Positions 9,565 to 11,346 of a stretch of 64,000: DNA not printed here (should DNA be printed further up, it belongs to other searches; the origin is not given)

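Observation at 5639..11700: Stand-alone type VII secretion mini-cassette: DUF2710-like + eccB + fused eccC with no other ESX genes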

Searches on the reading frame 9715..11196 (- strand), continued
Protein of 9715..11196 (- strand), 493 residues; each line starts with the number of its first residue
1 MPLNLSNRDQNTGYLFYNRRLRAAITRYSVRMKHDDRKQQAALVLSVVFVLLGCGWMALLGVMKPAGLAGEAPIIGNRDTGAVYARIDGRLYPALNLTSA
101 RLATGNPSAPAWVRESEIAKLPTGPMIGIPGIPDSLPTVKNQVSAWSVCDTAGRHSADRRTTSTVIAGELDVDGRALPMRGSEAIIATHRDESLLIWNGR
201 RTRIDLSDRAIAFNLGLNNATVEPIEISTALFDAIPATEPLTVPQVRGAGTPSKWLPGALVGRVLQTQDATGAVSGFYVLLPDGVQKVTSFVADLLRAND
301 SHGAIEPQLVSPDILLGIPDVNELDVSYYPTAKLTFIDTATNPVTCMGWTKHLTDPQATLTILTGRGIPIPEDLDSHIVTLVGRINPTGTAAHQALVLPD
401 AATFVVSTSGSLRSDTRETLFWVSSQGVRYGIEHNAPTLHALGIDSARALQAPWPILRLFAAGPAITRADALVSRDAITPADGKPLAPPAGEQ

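Call 19: find_encoding_contigs(protein=P0007, flank=10000, max_places=4)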
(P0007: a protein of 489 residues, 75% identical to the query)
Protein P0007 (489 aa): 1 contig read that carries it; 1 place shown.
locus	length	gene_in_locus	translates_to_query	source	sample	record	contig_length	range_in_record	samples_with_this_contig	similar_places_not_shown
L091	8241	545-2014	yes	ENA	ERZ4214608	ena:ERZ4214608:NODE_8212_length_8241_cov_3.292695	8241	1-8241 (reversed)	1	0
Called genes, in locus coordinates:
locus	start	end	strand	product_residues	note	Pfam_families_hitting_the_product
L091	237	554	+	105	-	PF10921:DUF2710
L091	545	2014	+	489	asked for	PF05108:T7SS_ESX1_EccB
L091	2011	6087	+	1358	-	PF01580:FtsK_SpoIIIE, PF13191:AAA_16 (faint), PF13401:AAA_22 (faint), PF01580:FtsK_SpoIIIE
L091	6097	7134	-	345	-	PF01118:Semialdhyde_dh, PF02774:Semialdhyde_dhC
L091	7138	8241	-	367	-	?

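Call 20: find_encoding_contigs(protein=P0009, flank=10000, max_places=4)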
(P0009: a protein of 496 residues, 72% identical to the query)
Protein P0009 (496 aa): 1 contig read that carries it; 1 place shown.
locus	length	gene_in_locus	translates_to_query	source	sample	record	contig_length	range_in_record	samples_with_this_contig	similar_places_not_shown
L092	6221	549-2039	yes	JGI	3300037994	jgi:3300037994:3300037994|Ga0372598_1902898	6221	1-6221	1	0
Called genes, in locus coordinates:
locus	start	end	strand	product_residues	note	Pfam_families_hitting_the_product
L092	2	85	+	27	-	?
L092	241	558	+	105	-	PF10921:DUF2710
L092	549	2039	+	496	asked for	PF05108:T7SS_ESX1_EccB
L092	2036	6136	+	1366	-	PF01580:FtsK_SpoIIIE, PF13191:AAA_16 (faint), PF13401:AAA_22 (faint), PF01580:FtsK_SpoIIIE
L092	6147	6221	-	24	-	?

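Call 21: find_encoding_contigs(protein=P0002, flank=10000, max_places=4)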
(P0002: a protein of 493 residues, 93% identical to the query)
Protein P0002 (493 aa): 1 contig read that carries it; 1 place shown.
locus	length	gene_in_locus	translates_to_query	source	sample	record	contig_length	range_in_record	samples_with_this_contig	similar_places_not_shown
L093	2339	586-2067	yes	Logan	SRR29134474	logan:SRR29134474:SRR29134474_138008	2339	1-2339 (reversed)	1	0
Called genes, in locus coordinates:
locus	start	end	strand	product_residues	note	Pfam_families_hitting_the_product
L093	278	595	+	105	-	PF10921:DUF2710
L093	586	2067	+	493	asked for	PF05108:T7SS_ESX1_EccB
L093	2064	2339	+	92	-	?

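Call 33: search_protein_families(library=pfam, proteins=[L002:1445-2833:-, L002:2745-4370:-, L002:4220-5626:-, L002:5623-7035:-, L002:7065-9185:+, L002:15575-16186:-, L002:16147-17127:-, L002:17052-18329:-, L002:17932-19116:-, L002:19627-21384:-], max_evalue=0.001)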
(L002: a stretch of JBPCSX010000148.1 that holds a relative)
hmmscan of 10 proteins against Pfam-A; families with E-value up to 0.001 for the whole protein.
L002:1445-2833:- (462 aa): 5 families
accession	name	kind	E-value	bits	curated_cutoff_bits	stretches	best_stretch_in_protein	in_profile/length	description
PF00069.31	Pkinase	-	3.3e-46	158.2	31.7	1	53-301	1-252/263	Protein kinase domain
PF07714.23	PK_Tyr_Ser-Thr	-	2.1e-31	109.6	23.1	1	55-300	3-248/258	Protein tyrosine and serine/threonine kinase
PF03109.22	ABC1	-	1.3e-09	38.1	22.9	1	130-208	142-219/244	ABC1 atypical kinase-like domain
PF06293.20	Kdo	-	4.4e-06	26.7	21.3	1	97-199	57-165/207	Lipopolysaccharide kinase (Kdo/WaaP) family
PF01636.29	APH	-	7.6e-06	26.3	23.2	0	158-201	154-195/239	Phosphotransferase enzyme family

L002:2745-4370:- (541 aa): 2 families
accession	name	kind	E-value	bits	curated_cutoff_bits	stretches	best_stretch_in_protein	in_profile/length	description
PF00905.27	Transpeptidase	-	1.8e-66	224.8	22.1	1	210-533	1-298/299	Penicillin binding protein transpeptidase domain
PF21922.1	PBP_dimer_2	-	1.9e-27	95.8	27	1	101-183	1-83/83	Penicillin binding protein A dimerisation domain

L002:4220-5626:- (468 aa): 1 family
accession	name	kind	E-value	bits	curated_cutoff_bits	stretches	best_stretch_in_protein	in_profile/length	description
PF01098.24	FTSW_RODA_SPOVE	-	4.4e-92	309.2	26.4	1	84-445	3-354/356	Cell cycle protein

L002:5623-7035:- (470 aa): 2 families
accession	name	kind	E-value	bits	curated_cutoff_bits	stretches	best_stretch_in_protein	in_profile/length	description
PF13672.11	PP2C_2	-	2.1e-12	47.5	24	1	20-198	12-182/209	Protein phosphatase 2C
PF00481.26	PP2C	-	4.7e-07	30.2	20.3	1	23-133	29-140/255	Protein phosphatase 2C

L002:7065-9185:+ (706 aa): 0 families

L002:15575-16186:- (203 aa): 1 family
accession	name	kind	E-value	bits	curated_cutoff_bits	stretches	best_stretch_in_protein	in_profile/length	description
PF01613.24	Flavin_Reduct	-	3.1e-47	160.9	27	1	31-176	2-152/153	Flavin reductase like domain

L002:16147-17127:- (326 aa): 2 families
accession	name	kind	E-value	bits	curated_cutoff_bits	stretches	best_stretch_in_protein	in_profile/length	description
PF22632.2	BphC_D1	-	1.5e-25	89.2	27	1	31-81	1-51/51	Dihydroxybiphenyl dioxygenase BphC D1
PF00903.31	Glyoxalase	-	1.6e-23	83.8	20.6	1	167-292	1-121/121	Glyoxalase/Bleomycin resistance protein/Dioxygenase superfamily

L002:17052-18329:- (425 aa): 3 families
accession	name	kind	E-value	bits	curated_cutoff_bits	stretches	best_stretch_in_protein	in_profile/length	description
PF00561.26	Abhydrolase_1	-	5.3e-32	111.9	25.8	1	172-410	1-244/245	alpha/beta hydrolase fold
PF12697.13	Abhydrolase_6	-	6.5e-23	83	26.3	1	174-415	1-215/217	Alpha/beta hydrolase family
PF12146.15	Hydrolase_4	-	4.5e-13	49.5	27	1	173-406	6-234/239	Serine aminopeptidase, S33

L002:17932-19116:- (394 aa): 2 families
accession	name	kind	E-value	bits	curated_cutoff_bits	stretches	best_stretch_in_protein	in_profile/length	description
PF08028.16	Acyl-CoA_dh_2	-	1.7e-38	132.3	22.7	1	240-372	2-133/134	Acyl-CoA dehydrogenase, C-terminal domain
PF02771.21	Acyl-CoA_dh_N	-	2.1e-05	25.3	22.9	1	21-106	21-103/113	Acyl-CoA dehydrogenase, N-terminal domain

L002:19627-21384:- (585 aa): 3 families
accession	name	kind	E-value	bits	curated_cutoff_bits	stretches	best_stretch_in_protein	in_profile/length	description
PF00441.29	Acyl-CoA_dh_1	-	9.9e-31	107.3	22.4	2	86-211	16-138/150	Acyl-CoA dehydrogenase, C-terminal domain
PF02770.24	Acyl-CoA_dh_M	-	4.9e-20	72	33.3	1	336-429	1-96/97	Acyl-CoA dehydrogenase, middle domain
PF02771.21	Acyl-CoA_dh_N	-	1.3e-07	32.4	22.9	1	243-332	22-113/113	Acyl-CoA dehydrogenase, N-terminal domain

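Call 36: search_dna_similar(query=window:9715-11196:-, collection=plasmids, mode=protein, max_rows=40, rows=spread)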
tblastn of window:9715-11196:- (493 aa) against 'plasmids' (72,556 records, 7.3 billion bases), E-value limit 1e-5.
Records with a match: 114; places in all: 119; records where one place covers at least 80% of the query: 101.
Best place of each record, by identity: <60% 114.
By first word of the organism name: Mycobacterium 63; Mycolicibacterium 20; Streptomyces 17; Mycobacteroides 5; Tsukamurella 3; Nocardia 2; Rhodococcus 2; Candidatus 1; Nonomuraea 1.
By predicted mobility (MOB-suite, as given by PLSDB): non-mobilizable 60; mobilizable 54.
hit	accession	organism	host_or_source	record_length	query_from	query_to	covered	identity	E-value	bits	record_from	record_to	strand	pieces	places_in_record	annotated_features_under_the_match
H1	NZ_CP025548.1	Mycobacterium paragordonae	Homo sapiens,cultured bacteria,sputum ...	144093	1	478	97%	47.4%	7e-128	417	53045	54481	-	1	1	eccB: type VII secretion protein EccB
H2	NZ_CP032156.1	Mycobacterium sp. ELW1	whole organism,Stream sediment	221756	1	483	98%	43.3%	1e-110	367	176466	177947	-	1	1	eccB: type VII secretion protein EccB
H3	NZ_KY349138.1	Mycolicibacterium sp. CBMA 213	-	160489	1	488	99%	42.6%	2e-105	352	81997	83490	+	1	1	eccB: type VII secretion protein EccB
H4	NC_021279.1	Mycobacteroides abscessus subsp. bolletii 50594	-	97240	2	490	99%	40.0%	3e-86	297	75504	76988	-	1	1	eccB: type VII secretion protein EccB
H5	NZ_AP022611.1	Mycolicibacterium madagascariense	-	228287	1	486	99%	39.4%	2e-85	294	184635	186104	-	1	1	eccB: type VII secretion protein EccB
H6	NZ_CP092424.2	Mycobacterium lentiflavum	-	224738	1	472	96%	39.8%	3e-77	270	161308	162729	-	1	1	eccB: type VII secretion protein EccB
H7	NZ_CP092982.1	Mycobacterium marinum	Oncorhynchus kisutch,whole organism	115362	3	485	98%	38.5%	7e-75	264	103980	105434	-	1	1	eccB: type VII secretion protein EccB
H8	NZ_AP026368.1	Mycobacterium pseudoshottsii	Sardinops melanostictus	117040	1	472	96%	39.2%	3e-79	276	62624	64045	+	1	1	eccB: type VII secretion protein EccB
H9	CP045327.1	Mycobacterium sp. THAF192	pure culture,Surface of a polyethylene ...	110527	1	478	97%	38.6%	8e-86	295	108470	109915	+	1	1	eccB5: ESX-1 secretion system protein eccB1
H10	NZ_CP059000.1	Mycobacterium avium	Homo sapiens,sputum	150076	3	485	98%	37.8%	5e-73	258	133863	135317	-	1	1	eccB: type VII secretion protein EccB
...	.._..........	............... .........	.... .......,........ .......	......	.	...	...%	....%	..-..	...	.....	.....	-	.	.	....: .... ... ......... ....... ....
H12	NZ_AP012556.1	Mycobacterium avium subsp. hominissuis TH135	-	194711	3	485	98%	37.6%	2e-72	256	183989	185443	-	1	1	eccB: type VII secretion protein EccB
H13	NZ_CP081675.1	Mycolicibacterium farcinogenes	Homo sapiens,skin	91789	1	480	97%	37.6%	1e-83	289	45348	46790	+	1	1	eccB: type VII secretion protein EccB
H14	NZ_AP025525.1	Mycobacterium sp. 20KCMC460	Homo sapiens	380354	3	485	98%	37.3%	2e-73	259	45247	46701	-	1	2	eccB: type VII secretion protein EccB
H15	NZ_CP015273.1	Mycobacterium intracellulare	Homo sapiens,cell culture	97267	3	485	98%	37.1%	7e-73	258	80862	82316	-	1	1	eccB: type VII secretion protein EccB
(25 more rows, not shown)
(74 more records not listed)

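Call 37: get_annotated_region(hit=H1, flank=12000)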
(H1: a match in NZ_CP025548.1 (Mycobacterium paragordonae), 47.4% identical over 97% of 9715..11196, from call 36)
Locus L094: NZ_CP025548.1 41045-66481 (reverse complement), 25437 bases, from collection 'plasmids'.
description: Mycobacterium paragordonae strain 49061 plasmid unnamed2, complete sequence
organism: Mycobacterium paragordonae (NCBI taxid 1389713)
taxonomy: Bacteria; Actinomycetota; Actinomycetes; Mycobacteriales; Mycobacteriaceae; Mycobacterium; Mycobacterium paragordonae
host: -; source: Homo sapiens,cultured bacteria,sputum sample; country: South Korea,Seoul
typing (MOB-suite, as given by PLSDB): non-mobilizable
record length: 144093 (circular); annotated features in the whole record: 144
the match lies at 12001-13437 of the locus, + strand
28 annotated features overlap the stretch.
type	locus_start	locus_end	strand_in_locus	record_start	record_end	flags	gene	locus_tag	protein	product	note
CDS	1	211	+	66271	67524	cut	-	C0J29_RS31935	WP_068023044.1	RNA-guided endonuclease TnpB family protein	-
CDS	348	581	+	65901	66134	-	-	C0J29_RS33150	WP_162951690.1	hypothetical protein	-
CDS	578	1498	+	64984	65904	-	-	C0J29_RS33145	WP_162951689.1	hypothetical protein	-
CDS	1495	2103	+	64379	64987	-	-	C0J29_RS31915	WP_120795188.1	hypothetical protein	-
CDS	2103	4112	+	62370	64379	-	-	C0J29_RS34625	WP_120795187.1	DUF5631 domain-containing protein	-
CDS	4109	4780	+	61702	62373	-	-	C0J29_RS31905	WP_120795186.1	hypothetical protein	-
CDS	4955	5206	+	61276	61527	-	-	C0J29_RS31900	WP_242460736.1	hypothetical protein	-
CDS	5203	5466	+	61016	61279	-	-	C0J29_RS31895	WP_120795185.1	hypothetical protein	-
CDS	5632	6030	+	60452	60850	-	tnpA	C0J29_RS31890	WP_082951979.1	IS200/IS605 family transposase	-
CDS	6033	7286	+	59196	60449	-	-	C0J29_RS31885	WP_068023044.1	RNA-guided endonuclease TnpB family protein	-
CDS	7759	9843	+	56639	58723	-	-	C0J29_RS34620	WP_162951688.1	DUF4226 domain-containing protein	-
CDS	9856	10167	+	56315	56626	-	-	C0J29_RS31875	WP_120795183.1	type VII secretion target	GO:0009306 - protein secretion [Evidence IEA]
CDS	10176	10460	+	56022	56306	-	-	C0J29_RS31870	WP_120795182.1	DUF2694 family protein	-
CDS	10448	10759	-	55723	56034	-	-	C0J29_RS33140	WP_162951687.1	hypothetical protein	-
CDS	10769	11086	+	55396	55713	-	-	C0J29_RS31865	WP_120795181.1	DUF2710 family protein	-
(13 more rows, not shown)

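Call 38: get_annotated_region(hit=H7, flank=8000)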
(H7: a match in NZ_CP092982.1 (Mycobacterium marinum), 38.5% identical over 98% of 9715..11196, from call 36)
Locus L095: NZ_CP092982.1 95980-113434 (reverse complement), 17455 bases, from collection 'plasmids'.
description: Mycobacterium marinum strain H01 plasmid unnamed, complete sequence
organism: Mycobacterium marinum (NCBI taxid 1781)
taxonomy: Bacteria; Actinomycetota; Actinomycetes; Mycobacteriales; Mycobacteriaceae; Mycobacterium; Mycobacterium marinum
host: -; source: Oncorhynchus kisutch,whole organism; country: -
typing (MOB-suite, as given by PLSDB): mobilizable; replicon rep_cluster_1588; relaxase MOBF
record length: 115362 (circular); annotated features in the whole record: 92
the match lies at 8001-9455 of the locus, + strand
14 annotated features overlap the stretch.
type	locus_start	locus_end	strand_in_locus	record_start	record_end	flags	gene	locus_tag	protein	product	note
CDS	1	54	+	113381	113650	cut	-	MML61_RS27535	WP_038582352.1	hypothetical protein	-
CDS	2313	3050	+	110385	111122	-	-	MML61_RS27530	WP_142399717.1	chemotaxis protein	-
CDS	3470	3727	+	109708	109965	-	-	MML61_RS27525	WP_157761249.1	hypothetical protein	-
CDS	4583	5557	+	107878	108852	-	-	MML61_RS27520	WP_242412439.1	hypothetical protein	-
CDS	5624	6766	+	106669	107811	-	-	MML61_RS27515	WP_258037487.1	transglycosylase SLT domain-containing protein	-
CDS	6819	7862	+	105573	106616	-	-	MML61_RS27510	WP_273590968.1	C40 family peptidase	GO:0006508 - proteolysis [Evidence IEA]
CDS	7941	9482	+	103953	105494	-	eccB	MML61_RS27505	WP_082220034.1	type VII secretion protein EccB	GO:0009306 - protein secretion [Evidence IEA]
CDS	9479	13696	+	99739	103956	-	-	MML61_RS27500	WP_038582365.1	type VII secretion protein EccC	-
CDS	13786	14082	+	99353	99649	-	-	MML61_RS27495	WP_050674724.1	PE family protein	-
CDS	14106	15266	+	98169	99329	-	-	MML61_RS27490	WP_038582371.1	PPE family protein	-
CDS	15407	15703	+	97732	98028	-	-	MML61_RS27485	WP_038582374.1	WXG100 family type VII secretion target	-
CDS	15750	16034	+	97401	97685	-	-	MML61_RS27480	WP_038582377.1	WXG100 family type VII secretion target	-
CDS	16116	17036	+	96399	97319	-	-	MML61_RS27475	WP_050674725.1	ESX secretion-associated protein EspG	-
CDS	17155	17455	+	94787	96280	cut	-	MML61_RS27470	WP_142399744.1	MinD/ParA family protein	-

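Call 43: search_protein_families(library=pfam, proteins=[L038:1443-2990:-, L038:3833-4579:+, L038:5651-5950:+, L038:6005-7246:+, L038:7330-8235:+, L038:8058-9356:+, L038:15581-17206:-, L038:18590-19795:+, L035:5615-7096:+, L035:8072-9478:+], max_evalue=0.001)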
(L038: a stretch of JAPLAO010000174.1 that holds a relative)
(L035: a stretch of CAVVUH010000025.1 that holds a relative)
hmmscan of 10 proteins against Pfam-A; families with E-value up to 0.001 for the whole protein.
L038:1443-2990:- (515 aa): 4 families
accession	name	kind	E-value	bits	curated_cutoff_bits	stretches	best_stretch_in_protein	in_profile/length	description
PF25451.1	SCP2_Rv3818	-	2e-47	160.7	28.2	1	331-449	1-119/119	Rv3818-like, SCP2-like domain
PF00355.32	Rieske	-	3e-09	37.1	20.3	1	465-506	40-79/88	Rieske [2Fe-2S] domain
PF13483.12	Lactamase_B_3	-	1.2e-06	29.1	24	1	2-83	1-58/160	Beta-lactamase superfamily domain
PF12706.13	Lactamase_B_2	-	4.2e-05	23.7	27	1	20-174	3-163/200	Beta-lactamase superfamily domain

L038:3833-4579:+ (248 aa): 1 family
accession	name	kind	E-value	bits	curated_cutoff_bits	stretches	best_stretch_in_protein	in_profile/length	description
PF01553.26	Acyltransferase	-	1.5e-29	102.9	23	1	22-149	1-132/132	Acyltransferase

L038:5651-5950:+ (99 aa): 1 family
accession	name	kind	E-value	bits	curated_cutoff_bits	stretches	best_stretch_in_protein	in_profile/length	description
PF00934.25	PE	-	6.9e-07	29.9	22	1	4-93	2-91/91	PE family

L038:6005-7246:+ (413 aa): 1 family
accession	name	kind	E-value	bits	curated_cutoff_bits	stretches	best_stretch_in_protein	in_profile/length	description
PF00823.25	PPE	-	3.3e-20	73.2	26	1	6-172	2-164/165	PPE family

L038:7330-8235:+ (301 aa): 1 family
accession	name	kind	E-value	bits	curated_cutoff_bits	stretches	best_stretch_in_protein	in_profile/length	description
PF06966.17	DUF1295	-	1.9e-37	129.4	20.4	1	50-278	2-230/235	Protein of unknown function (DUF1295)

L038:8058-9356:+ (432 aa): 2 families
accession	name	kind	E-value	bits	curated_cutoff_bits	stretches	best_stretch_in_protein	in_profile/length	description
PF07992.20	Pyr_redox_2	-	1.4e-20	74.4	26.1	1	63-345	2-282/291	Pyridine nucleotide-disulphide oxidoreductase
PF00070.33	Pyr_redox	-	0.00022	22.1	22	0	200-264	1-63/82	Pyridine nucleotide-disulphide oxidoreductase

L038:15581-17206:- (541 aa): 3 families
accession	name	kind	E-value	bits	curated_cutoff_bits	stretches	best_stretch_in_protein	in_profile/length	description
PF08310.17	LGFP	-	3e-22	79.2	22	1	423-474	1-53/53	LGFP repeat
PF01510.30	Amidase_2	-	4.2e-13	50.2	26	1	223-378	3-131/131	N-acetylmuramoyl-L-alanine amidase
PF19855.4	DUF6330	-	0.00099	19.4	35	0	438-462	20-44/69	Family of unknown function (DUF6330)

L038:18590-19795:+ (401 aa): 7 families
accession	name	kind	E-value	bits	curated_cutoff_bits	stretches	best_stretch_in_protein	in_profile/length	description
PF03275.19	GLF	-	3.6e-82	275.4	26.3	1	152-362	1-203/203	UDP-galactopyranose mutase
PF13450.12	NAD_binding_8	-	1.4e-20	73.7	21.9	1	8-77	1-68/68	NAD(P)-binding Rossmann-like domain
PF01593.30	Amino_oxidase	-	2.1e-06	27.8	19.8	1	15-84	3-68/443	Flavin containing amine oxidoreductase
PF01266.30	DAO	-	3.5e-05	23.9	27.9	1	5-45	1-40/353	FAD dependent oxidoreductase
PF12831.13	FAD_oxidored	-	6e-05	23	27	1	5-47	1-42/416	FAD dependent oxidoreductase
PF01946.23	Thi4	-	0.00067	19.4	26.2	1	3-44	17-58/235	Thi4 family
PF13454.12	NAD_binding_9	-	0.00092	19.7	21.8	0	8-79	2-77/155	FAD-NAD(P)-binding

L035:5615-7096:+ (493 aa): 1 family
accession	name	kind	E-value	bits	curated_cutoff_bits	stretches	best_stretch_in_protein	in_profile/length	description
PF10774.15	DUF4226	-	3e-38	131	23.5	1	97-207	2-113/115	Domain of unknown function (DUF4226)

L035:8072-9478:+ (468 aa): 2 families
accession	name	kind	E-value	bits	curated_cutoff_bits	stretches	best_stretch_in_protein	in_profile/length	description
PF18645.6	DUF5631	-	3.1e-38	130.5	25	1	361-455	1-95/96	Family of unknown function (DUF5631)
PF18646.6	DUF5632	-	1.3e-36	124.9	25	1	256-336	1-81/81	Family of unknown function (DUF5632)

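Call 48: find_homologous_proteins(query=L010:19905-21386:+, max_evalue=1e-30)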
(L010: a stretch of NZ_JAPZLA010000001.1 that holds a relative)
Query L010:19905-21386:+ (493 aa): 939 proteins with E <= 1e-30 among 8000 candidates; the best 120 are listed.
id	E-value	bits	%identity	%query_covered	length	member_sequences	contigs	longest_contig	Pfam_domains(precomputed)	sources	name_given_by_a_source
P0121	0.0e+0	1050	100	100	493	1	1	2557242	PF19053.7,PF08817.17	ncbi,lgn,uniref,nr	ncbi:type VII secretion integral membrane protein EccD [Mycobacterium sp. RTGN5]|uniref:type VII sec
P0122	2.7e-294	994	94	100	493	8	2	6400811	PF19053.7,PF08817.17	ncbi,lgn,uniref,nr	ncbi:type VII secretion integral membrane protein EccD [Mycolicibacterium helvum]|uniref:ESX-2 secre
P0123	6.3e-294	993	94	100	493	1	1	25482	PF19053.7,PF08817.17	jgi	jgi:type VII secretion integral membrane protein EccD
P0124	9.6e-293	989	93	100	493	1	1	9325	PF19053.7,PF08817.17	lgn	-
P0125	1.1e-292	989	93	100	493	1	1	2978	PF19053.7,PF08817.17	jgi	jgi:type VII secretion integral membrane protein EccD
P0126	4.8e-291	984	93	100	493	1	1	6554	PF19053.7,PF08817.17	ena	-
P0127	1.4e-288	975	92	100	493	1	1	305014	PF19053.7,PF08817.17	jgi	jgi:type VII secretion integral membrane protein EccD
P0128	1.0e-287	973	92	100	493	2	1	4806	PF19053.7,PF08817.17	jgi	jgi:type VII secretion integral membrane protein EccD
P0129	1.9e-286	968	91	100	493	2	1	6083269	PF19053.7,PF08817.17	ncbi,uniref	ncbi:type VII secretion integral membrane protein EccD [Mycolicibacterium sp. Dal123E01]|uniref:type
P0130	1.3e-285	966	91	100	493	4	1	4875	PF19053.7,PF08817.17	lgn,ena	-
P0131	3.6e-285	964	91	100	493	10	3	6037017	PF19053.7,PF08817.17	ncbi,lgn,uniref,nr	ncbi:type VII secretion integral membrane protein EccD [Mycolicibacterium pallens]|uniref:Type VII s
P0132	4.1e-284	961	91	100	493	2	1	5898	PF19053.7,PF08817.17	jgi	jgi:type VII secretion integral membrane protein EccD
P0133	8.2e-284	960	90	100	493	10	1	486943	PF19053.7,PF08817.17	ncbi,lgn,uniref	ncbi:type VII secretion integral membrane protein EccD [Mycobacterium sp. SA01]|uniref:type VII secr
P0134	1.5e-282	955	90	100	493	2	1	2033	PF19053.7,PF08817.17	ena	-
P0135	8.1e-280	946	89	100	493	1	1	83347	PF19053.7,PF08817.17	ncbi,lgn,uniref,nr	ncbi:type VII secretion integral membrane protein EccD [Mycolicibacterium sphagni]|uniref:type VII s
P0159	2.2e-233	793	75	100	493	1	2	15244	PF19053.7,PF08817.17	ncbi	ncbi:MAG TPA: type VII secretion integral membrane protein EccD [Mycobacterium sp.]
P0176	1.0e-231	788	76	100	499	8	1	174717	PF19053.7,PF08817.17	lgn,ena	-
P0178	1.9e-231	787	75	100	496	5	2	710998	PF19053.7,PF08817.17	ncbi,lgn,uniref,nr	ncbi:type VII secretion integral membrane protein EccD [Mycobacterium angelicum]|uniref:Type VII sec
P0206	9.5e-230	781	74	100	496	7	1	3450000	PF19053.7,PF08817.17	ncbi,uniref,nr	ncbi:ESX-2 secretion system protein eccD2 [Mycobacterium simulans]|uniref:type VII secretion integra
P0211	2.8e-229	780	74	100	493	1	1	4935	PF19053.7,PF08817.17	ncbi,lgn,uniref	ncbi:MAG: type VII secretion integral membrane protein EccD [Mycobacterium sp.]|uniref:type VII secr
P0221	7.6e-229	778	73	100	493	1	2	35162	PF19053.7,PF08817.17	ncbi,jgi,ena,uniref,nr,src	ncbi:MAG TPA: type VII secretion integral membrane protein EccD [Mycobacterium sp.]|uniref:type VII 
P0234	2.7e-228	777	73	100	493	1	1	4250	PF19053.7,PF08817.17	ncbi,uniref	ncbi:type VII secretion integral membrane protein EccD [Mycobacterium sp.]|uniref:type VII secretion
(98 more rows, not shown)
